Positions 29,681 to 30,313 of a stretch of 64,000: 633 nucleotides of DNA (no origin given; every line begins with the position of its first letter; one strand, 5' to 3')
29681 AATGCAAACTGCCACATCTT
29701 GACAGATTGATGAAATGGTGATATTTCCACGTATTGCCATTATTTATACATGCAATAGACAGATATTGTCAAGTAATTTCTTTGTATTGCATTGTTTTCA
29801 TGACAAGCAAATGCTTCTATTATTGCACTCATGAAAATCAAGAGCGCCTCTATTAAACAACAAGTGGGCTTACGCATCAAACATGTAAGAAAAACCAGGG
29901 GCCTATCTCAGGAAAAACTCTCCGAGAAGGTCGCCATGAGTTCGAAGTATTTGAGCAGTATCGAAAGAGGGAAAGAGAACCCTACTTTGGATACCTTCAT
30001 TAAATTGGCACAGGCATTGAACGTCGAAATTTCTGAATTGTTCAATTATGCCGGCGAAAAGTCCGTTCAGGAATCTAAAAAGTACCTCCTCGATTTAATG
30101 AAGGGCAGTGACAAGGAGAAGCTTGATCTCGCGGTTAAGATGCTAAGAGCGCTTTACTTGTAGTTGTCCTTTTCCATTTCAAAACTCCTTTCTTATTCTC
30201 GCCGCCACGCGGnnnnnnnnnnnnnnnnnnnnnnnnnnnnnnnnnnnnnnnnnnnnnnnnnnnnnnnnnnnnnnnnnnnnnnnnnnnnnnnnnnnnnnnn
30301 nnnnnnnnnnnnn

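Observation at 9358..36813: Triplicated cassette: transglutaminase-like membrane enzyme, small AT-rich membrane protein(s), giant secreted alpha/alpha-toroid-CARDB-FG-GAP protein, each with its own regulator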

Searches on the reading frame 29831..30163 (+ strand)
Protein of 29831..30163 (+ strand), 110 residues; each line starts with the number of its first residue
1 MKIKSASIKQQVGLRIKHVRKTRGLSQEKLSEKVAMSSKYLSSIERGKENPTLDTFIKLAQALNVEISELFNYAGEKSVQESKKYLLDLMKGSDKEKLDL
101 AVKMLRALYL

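Call 4: search_protein_families(library=pfam, proteins=[window:29831-30163:+], max_evalue=0.01)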
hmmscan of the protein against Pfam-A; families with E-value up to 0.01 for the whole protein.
window:29831-30163:+ (110 aa): 6 families
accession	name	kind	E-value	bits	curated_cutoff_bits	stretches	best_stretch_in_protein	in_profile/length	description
PF01381.28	HTH_3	-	9.1e-16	58.1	23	1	16-70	1-55/55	Helix-turn-helix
PF12844.13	HTH_19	-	7.8e-14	51.8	30.2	1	15-76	3-64/64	Helix-turn-helix domain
PF13560.12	HTH_31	-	3.2e-10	40.6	27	1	11-68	1-59/64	Helix-turn-helix domain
PF13443.12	HTH_26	-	9.1e-08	32.7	22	1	15-73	1-60/63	Cro/C1-type HTH DNA-binding domain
PF13413.12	HTH_25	-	0.0005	20.3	24.6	1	17-48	3-34/62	Helix-turn-helix domain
PF21716.3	dnstrm_HI1420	-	0.006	16.9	27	0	15-68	36-87/90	Probable addiction module antidote protein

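Call 61: search_protein_families(library=padloc, proteins=[window:29831-30163:+], max_evalue=0.01)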
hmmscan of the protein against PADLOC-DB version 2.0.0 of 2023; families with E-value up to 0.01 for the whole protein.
window:29831-30163:+ (110 aa): 27 families (the best 25 are shown)
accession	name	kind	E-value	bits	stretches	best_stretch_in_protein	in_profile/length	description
PDLC02926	HTH_VI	-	6.9e-17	59.5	1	15-84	5-74/92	-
PDLC03665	Control_protein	-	2.6e-13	48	1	7-73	4-71/77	control protein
PDLC04142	capH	-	4.4e-12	45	1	8-74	3-69/103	capH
PDLC03954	RmrA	-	1.3e-11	42.1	1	6-81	5-80/380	-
PDLC03666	Control_protein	-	6.9e-11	40.4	1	8-73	3-68/77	control protein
PDLC03664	Control_protein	-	1.5e-10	39.4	1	12-71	14-73/74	control protein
PDLC03671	Control_protein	-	2.6e-10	38.4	1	8-79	11-82/84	control protein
PDLC03951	RmrA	-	8.4e-10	36.2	1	12-74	9-71/400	-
PDLC03947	RmrA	-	2.6e-09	34.4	1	5-99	5-98/383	-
PDLC04775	PDC-M69A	-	4.2e-09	34.9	1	9-100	5-96/113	-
PDLC03949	RmrA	-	1.4e-08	32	1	15-74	6-65/363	-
PDLC03944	RmrA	-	2.7e-08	31.3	1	9-102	4-96/384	-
PDLC03952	RmrA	-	3.4e-08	30.7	1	9-87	20-98/395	-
PDLC03948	RmrA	-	6.3e-08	29.9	1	8-72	5-69/397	-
PDLC03943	RmrA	-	1e-07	29.4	1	13-83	4-73/370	-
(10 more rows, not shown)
